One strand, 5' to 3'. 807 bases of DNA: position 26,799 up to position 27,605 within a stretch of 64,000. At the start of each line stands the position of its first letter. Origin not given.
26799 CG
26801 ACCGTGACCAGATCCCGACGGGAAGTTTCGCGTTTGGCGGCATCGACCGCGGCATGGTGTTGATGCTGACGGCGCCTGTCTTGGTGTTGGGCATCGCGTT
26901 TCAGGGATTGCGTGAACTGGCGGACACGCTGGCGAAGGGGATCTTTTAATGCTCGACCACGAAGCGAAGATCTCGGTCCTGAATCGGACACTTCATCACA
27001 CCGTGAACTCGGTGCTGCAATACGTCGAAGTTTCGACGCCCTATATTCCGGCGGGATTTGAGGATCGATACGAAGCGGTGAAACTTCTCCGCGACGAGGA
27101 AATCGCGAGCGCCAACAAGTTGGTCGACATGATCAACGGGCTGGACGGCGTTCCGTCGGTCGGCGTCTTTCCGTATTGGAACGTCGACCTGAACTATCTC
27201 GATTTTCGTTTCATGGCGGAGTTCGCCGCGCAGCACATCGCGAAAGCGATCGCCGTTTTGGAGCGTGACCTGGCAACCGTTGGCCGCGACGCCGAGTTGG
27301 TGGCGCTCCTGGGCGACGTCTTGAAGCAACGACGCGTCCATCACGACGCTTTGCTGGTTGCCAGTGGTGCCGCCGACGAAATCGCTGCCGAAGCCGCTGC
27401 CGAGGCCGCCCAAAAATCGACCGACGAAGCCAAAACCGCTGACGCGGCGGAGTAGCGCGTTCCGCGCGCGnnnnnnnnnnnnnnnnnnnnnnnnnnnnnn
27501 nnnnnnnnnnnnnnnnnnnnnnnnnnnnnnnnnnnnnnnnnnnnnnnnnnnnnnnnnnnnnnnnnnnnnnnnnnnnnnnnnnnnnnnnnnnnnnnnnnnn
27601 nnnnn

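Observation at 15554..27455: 14-subunit-minus-3 complex I: nuoA-B-C-D-H-I-J-K-L-M-N without nuoEFG, plus an orphan nuoB paralog head-to-head with nuoA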

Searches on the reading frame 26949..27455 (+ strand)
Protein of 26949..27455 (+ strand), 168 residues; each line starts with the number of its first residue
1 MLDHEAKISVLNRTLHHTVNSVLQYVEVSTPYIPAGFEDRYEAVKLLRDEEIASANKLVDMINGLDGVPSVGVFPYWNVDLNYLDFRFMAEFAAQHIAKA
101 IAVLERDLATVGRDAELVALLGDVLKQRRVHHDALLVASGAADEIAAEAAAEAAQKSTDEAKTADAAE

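Call 3: search_protein_families(library=pfam, proteins=[window:26949-27455:+], max_evalue=0.01)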
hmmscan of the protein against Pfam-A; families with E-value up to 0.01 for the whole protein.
window:26949-27455:+ (168 aa): 1 family
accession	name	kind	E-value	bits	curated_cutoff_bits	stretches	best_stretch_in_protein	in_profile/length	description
PF00210.30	Ferritin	-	2.6e-05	24.6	24.5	1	10-133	3-130/142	Ferritin-like domain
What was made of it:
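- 26949..27455 (+): ORF168: ferritin-fold four-helix-bundle protein, start overlapping the nuoN stop. Pfam Ferritin scores 24.6 bits against a cut-off of 24.5 (call 3).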

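Call 18: find_homologous_proteins(query=window:26949-27455:+)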
Query window:26949-27455:+ (168 aa): 56 proteins with E <= 0.001 among 2887 candidates.
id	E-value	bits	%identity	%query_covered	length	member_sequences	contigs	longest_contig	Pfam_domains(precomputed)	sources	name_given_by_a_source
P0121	7.5e-101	352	100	100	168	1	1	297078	-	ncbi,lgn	-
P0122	1.1e-48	183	56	98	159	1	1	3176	PF00210.31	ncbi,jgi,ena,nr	ncbi:MAG: ferritin-like domain-containing protein [Planctomycetota bacterium]|nr:ferritin-like domai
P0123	1.6e-43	166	56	77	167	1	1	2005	PF00210.31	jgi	-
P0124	3.8e-42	162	48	93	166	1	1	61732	PF00210.31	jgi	-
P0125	1.3e-41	160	56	80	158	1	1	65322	-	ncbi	-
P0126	1.9e-41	159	53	85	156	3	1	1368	PF00210.31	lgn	-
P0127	1.4e-40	157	53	93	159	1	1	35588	-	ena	-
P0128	1.6e-40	156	52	89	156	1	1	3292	PF00210.31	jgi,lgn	-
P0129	3.4e-39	152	54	80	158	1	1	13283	-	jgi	-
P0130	3.6e-39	152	51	77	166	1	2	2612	PF00210.31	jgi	jgi:ferritin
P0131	6.1e-39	151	56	77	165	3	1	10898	PF00210.31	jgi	-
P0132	1.9e-38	150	52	80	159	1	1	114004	PF00210.31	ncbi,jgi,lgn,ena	-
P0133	6.2e-38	148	47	88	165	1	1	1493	PF00210.31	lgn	-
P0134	1.9e-37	146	48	91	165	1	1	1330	-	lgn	-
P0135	2.3e-37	146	50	77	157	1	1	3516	-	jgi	jgi:bacterioferritin (cytochrome b1)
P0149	1.3e-34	137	50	80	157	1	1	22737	PF00210.31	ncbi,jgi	ncbi:MAG: ferritin-like domain-containing protein [Planctomycetota bacterium]|jgi:bacterioferritin (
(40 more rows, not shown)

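Call 19: find_encoding_contigs(protein=P0121, flank=3000, max_places=2)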
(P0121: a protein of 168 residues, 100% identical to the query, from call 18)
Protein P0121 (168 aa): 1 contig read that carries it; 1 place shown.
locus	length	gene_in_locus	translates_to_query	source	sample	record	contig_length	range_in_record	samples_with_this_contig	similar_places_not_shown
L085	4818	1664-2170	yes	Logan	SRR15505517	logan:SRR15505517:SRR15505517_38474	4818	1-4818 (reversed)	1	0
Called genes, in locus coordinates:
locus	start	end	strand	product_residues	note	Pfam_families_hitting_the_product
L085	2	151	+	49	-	?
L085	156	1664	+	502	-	PF00361:Proton_antipo_M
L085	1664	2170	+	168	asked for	-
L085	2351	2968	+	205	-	PF01135:PCMT, PF00398:RrnaAD (weak), PF13847:Methyltransf_31 (weak), PF08241:Methyltransf_11 (faint), PF13649:Methyltransf_25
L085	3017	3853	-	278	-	PF13513:HEAT_EZ (faint), PF02985:HEAT (faint), PF13646:HEAT_2, PF03130:HEAT_PBS (weak), PF13646:HEAT_2 (weak)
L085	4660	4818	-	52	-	?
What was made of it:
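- Tried and rejected: ORF168 was found only on a 4.8-kb Logan contig, so the source genome could not be extended (call 19).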

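Call 20: find_encoding_contigs(protein=P0132, flank=10000, max_places=2)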
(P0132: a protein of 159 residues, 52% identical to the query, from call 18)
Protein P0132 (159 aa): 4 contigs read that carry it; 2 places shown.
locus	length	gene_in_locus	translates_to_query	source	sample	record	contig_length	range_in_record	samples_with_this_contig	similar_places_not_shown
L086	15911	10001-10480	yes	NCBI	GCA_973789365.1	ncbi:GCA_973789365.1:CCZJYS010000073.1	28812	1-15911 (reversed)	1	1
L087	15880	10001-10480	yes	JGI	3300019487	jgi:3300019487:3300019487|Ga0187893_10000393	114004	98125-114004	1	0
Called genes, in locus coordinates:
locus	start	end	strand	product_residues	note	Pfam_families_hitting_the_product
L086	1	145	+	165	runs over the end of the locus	PF00507:Oxidored_q4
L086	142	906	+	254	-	PF01058:Oxidored_q6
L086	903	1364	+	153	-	PF00329:Complex1_30kDa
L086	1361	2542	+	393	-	PF00346:Complex1_49kDa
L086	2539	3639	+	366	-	PF00146:NADHdh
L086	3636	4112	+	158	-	PF00037:Fer4 (faint), PF12838:Fer4_7 (weak), PF14697:Fer4_21 (weak)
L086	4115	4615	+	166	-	PF00499:Oxidored_q3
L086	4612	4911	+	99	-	PF00420:Oxidored_q2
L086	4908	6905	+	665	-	PF00662:Proton_antipo_N, PF00361:Proton_antipo_M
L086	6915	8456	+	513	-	PF00361:Proton_antipo_M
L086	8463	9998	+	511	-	PF00361:Proton_antipo_M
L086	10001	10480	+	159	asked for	PF00210:Ferritin (weak)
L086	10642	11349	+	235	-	PF01135:PCMT, PF13489:Methyltransf_23 (weak), PF08241:Methyltransf_11 (weak), PF13649:Methyltransf_25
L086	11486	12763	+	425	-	PF07396:Porin_O_P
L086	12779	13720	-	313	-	PF02985:HEAT (faint), PF03130:HEAT_PBS (faint), PF13513:HEAT_EZ (faint), PF13646:HEAT_2, PF00514:Arm (faint), PF13646:HEAT_2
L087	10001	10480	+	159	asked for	PF00210:Ferritin (weak)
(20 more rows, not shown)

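Call 21: find_encoding_contigs(protein=P0125, flank=10000, max_places=2)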
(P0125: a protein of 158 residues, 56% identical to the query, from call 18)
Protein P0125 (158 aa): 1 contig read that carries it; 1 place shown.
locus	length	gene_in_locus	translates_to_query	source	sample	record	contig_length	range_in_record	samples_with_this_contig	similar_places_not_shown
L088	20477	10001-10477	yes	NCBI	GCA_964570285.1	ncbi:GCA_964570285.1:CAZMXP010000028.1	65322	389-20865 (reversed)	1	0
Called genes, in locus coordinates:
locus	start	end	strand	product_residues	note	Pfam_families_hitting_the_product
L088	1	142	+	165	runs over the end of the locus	PF00507:Oxidored_q4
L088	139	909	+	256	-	PF01058:Oxidored_q6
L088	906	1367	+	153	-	PF00329:Complex1_30kDa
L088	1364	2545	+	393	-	PF00346:Complex1_49kDa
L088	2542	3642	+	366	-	PF00146:NADHdh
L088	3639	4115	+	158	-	PF12838:Fer4_7 (weak), PF14697:Fer4_21 (weak)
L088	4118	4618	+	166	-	PF00499:Oxidored_q3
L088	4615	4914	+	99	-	PF00420:Oxidored_q2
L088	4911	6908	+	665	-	PF00662:Proton_antipo_N, PF00361:Proton_antipo_M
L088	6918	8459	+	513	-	PF00361:Proton_antipo_M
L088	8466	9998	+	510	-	PF00361:Proton_antipo_M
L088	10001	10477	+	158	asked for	-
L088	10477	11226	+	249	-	PF01135:PCMT, PF08241:Methyltransf_11 (weak), PF13649:Methyltransf_25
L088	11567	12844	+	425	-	PF07396:Porin_O_P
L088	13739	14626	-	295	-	PF02985:HEAT (faint), PF13646:HEAT_2 (weak), PF00514:Arm (faint), PF13646:HEAT_2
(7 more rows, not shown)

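Call 44: predict_structure(alignment_id=A2)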
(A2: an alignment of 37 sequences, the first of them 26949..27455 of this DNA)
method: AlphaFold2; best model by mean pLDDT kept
length: 168 residues; sequences in the alignment: 37
mean_pLDDT: 93.1   pTM: 0.82
mean pLDDT of the five models: 93.1, 93.0, 92.1, 90.6, 90.2
residues with pLDDT >= 90: 135; 70-90: 27; 50-70: 6; < 50: 0
segments of 3 or more residues with pLDDT < 50: none
pLDDT, mean of each block of 10 residues (from residue 1): 94 97 94 96 98 98 98 73 86 96 97 95 98 97 84 92 86
secondary structure, 60 per line:
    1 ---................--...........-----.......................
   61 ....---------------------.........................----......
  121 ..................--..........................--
elements in order: H4-19 H22-32 H38-64 H86-110 H115-138 H141-166
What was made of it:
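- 26949..27455 (+): The AlphaFold2 model has mean pLDDT 93 (call 44).
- On Ferritin / bacterioferritin / Dps (for ORF168): AlphaFold2 mean pLDDT 93 (call 44).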

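Call 47: fold_search(model_id=the predicted structure, library=pdb)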
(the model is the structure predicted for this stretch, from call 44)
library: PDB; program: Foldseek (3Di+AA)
matches with E <= 10: 1018; with E <= 0.001: 7
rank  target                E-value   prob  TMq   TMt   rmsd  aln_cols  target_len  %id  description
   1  5zur_A                4.9e-04  1.00  0.70  0.76   3.8       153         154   20  Achromobacter Dh1f Bacterioferritin (released 2018-09-05)
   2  2qqy                  5.2e-04  1.00  0.65  0.77   3.1       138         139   21  Crystal structure of ferritin like, diiron-carboxylate proteins from Bacillus anthracis str. Ames (released 2007-08-14)
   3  9nhr_H                5.5e-04  1.00  0.66  0.71   3.9       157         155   22  Crystal structure of structure of WT BfrB from Pseudomonas aeruginosa in complex with a protein-protein interaction in (released 2025-06-18)
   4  5d8x_A                7.4e-04  1.00  0.67  0.71   3.8       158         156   22  1.50A resolution structure of BfrB (L68A E81A) from Pseudomonas aeruginosa (released 2015-09-23)
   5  5d8s_A                7.8e-04  1.00  0.62  0.66   3.9       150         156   18  2.55A resolution structure of BfrB (E85A) from Pseudomonas aeruginosa (released 2015-09-23)
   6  5zur_B                8.6e-04  1.00  0.70  0.75   3.8       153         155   20  Achromobacter Dh1f Bacterioferritin (released 2018-09-05)
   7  6nlj_A                8.6e-04  1.00  0.67  0.72   3.9       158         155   22  1.65 A resolution structure of Apo BfrB from Pseudomonas aeruginosa in complex with a protein-protein interaction inhi (released 2019-05-08)
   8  4tob_F                1.1e-03  1.00  0.66  0.71   3.9       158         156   21  1.95A resolution structure of BfrB (Q151L) from Pseudomonas aeruginosa (released 2015-02-11)
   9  2vzb_A                1.2e-03  1.00  0.70  0.70   4.1       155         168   19  A Dodecameric Thioferritin in the Bacterial Domain, Characterization of the Bacterioferritin-Related Protein from Bact (released 2009-11-17)
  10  5xx9_E                1.2e-03  1.00  0.67  0.70   3.2       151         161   19  Crystal structure of Bacterioferritin (released 2018-07-11)
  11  4tob_L                1.2e-03  1.00  0.66  0.71   3.3       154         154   22  1.95A resolution structure of BfrB (Q151L) from Pseudomonas aeruginosa (released 2015-02-11)
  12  4to9_B                1.3e-03  1.00  0.66  0.71   3.4       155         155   22  2.0A resolution structure of BfrB (N148L) from Pseudomonas aeruginosa (released 2015-02-11)
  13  9qq5_E                1.4e-03  1.00  0.65  0.80   3.0       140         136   18  Mini-bacterioferritin from Candidatus Methanoperedens species BLZ2 in a partially oxidized state (released 2026-04-01)
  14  3ise_W                1.4e-03  1.00  0.64  0.69   3.2       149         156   22  Structure of mineralized Bfrb (double soak) from Pseudomonas aeruginosa to 2.8A Resolution (released 2010-02-02)
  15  4tof_A                1.4e-03  1.00  0.66  0.70   3.7       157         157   20  1.65A resolution structure of BfrB (C89S, K96C) crystal form 1 from Pseudomonas aeruginosa (released 2015-02-11)
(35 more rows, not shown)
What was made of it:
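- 26949..27455 (+): Foldseek top hits are bacterioferritin and Dps, TM 0.65-0.76 (call 47).
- On Ferritin / bacterioferritin / Dps (for ORF168): Foldseek PDB hits to Bfr and Dps have TM 0.65-0.76 and E about 5e-4 (call 47).
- Closest known: Bacterioferritin / Dps ferritin-like superfamily. Same: Four-helix-bundle fold, TM 0.65-0.76 to Bfr and Dps chains (call 47).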

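Call 49: find_encoding_contigs(protein=P0124, flank=10000, max_places=1)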
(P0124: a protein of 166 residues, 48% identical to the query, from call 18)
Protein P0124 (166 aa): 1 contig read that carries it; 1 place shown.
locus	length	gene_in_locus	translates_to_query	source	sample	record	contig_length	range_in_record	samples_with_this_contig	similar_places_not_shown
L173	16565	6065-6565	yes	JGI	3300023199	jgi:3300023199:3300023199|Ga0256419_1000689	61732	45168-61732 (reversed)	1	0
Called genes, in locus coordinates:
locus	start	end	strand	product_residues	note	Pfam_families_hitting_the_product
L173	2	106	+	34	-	?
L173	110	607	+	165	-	PF00499:Oxidored_q3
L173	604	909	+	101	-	PF00420:Oxidored_q2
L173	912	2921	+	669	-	PF00662:Proton_antipo_N, PF00361:Proton_antipo_M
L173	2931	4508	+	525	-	PF00361:Proton_antipo_M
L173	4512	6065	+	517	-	PF00361:Proton_antipo_M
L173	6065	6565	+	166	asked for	PF00210:Ferritin (weak)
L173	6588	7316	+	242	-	PF01135:PCMT, PF00398:RrnaAD (weak), PF13489:Methyltransf_23 (weak), PF13847:Methyltransf_31, PF08241:Methyltransf_11 (weak), PF13649:Methyltransf_25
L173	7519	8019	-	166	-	-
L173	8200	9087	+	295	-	-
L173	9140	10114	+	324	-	PF01593:Amino_oxidase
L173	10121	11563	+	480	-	PF01370:Epimerase, PF05368:NmrA, PF13460:NAD_binding_10, PF11066:DUF2867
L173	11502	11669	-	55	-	-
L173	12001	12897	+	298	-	PF00376:MerR, PF13411:MerR_1, PF02607:B12-binding_2 (weak), PF02310:B12-binding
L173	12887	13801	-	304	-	PF13513:HEAT_EZ (faint), PF00514:Arm (faint), PF02985:HEAT (faint), PF13646:HEAT_2, PF03130:HEAT_PBS (weak), PF13646:HEAT_2 (weak)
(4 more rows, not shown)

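Call 50: find_encoding_contigs(protein=P0149, flank=10000, max_places=1)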
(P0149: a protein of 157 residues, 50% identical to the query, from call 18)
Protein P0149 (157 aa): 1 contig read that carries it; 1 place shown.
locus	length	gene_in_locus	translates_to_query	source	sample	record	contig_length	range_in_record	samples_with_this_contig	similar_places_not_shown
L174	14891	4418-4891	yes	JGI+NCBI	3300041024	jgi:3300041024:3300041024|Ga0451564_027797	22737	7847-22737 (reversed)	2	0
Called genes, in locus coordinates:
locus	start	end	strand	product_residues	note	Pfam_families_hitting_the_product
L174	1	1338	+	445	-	PF00361:Proton_antipo_M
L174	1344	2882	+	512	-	PF00361:Proton_antipo_M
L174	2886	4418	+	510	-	PF00361:Proton_antipo_M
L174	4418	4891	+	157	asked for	PF00210:Ferritin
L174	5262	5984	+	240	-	PF01135:PCMT, PF13489:Methyltransf_23 (weak), PF00398:RrnaAD, PF13847:Methyltransf_31, PF08241:Methyltransf_11 (weak), PF13649:Methyltransf_25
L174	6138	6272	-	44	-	-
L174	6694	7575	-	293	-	PF02985:HEAT (faint), PF03130:HEAT_PBS (faint), PF13513:HEAT_EZ (faint), PF13646:HEAT_2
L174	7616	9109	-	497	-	PF13091:PLDc_2, PF00614:PLDc (faint), PF13091:PLDc_2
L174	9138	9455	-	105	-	PF01883:FeS_assembly_P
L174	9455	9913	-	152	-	PF01592:NifU_N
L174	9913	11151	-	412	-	PF00266:Aminotran_5, PF01053:Cys_Met_Meta_PP (weak)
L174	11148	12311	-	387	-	PF19295:SufBD_N (weak), PF01458:SUFBD_core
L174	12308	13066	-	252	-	PF02463:SMC_N (faint), PF00005:ABC_tran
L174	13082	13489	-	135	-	PF01458:SUFBD_core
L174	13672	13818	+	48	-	-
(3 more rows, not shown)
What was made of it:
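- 26949..27455 (+): Six of six related contigs have nuoN-ORF168-pcm (calls 19-21, 49, 50).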

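Call 53: search_protein_families(library=ncbifam, proteins=[window:26949-27455:+], max_evalue=0.00001)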
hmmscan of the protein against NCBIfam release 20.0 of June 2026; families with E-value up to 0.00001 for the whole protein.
window:26949-27455:+ (168 aa): 0 families

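Call 68: search_protein_representatives(alignment_id=A2)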
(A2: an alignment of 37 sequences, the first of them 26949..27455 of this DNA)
Query: 37 sequences, 158 profile positions. Proteins with E-value up to 0.001 (for the whole library): 667; up to 1e-10: 115; up to 1e-30: 2. The best 150 are listed.
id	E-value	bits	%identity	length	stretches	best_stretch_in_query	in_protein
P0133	1.3e-68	246.2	-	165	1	6-157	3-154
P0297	2.9e-54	199.5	-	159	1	1-156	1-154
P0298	3.0e-24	102.0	-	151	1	20-149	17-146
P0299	2.8e-22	95.6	-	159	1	1-136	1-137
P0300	1.6e-21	93.1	-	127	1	1-79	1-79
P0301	2.6e-20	89.2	-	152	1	2-142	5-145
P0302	6.3e-19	84.7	-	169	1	1-67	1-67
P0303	1.2e-18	83.8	-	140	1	3-136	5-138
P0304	1.3e-18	83.6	-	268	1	3-151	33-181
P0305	6.0e-18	81.5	-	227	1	3-154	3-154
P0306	1.2e-17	80.5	-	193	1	4-152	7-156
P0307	1.3e-17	80.4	-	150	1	3-141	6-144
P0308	3.7e-17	78.9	-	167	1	5-147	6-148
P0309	4.5e-17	78.7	-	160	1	1-137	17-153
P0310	5.5e-17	78.4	-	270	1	6-152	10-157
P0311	9.0e-17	77.7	-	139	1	2-136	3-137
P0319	6.5e-16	74.9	-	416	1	4-153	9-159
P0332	9.9e-15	71.0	-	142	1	1-141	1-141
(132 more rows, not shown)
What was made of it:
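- Closest known: Bacterioferritin / Dps ferritin-like superfamily. Different: The close family is tiny: 2 representatives at E <= 1e-30 in 1.84 billion proteins (call 68).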
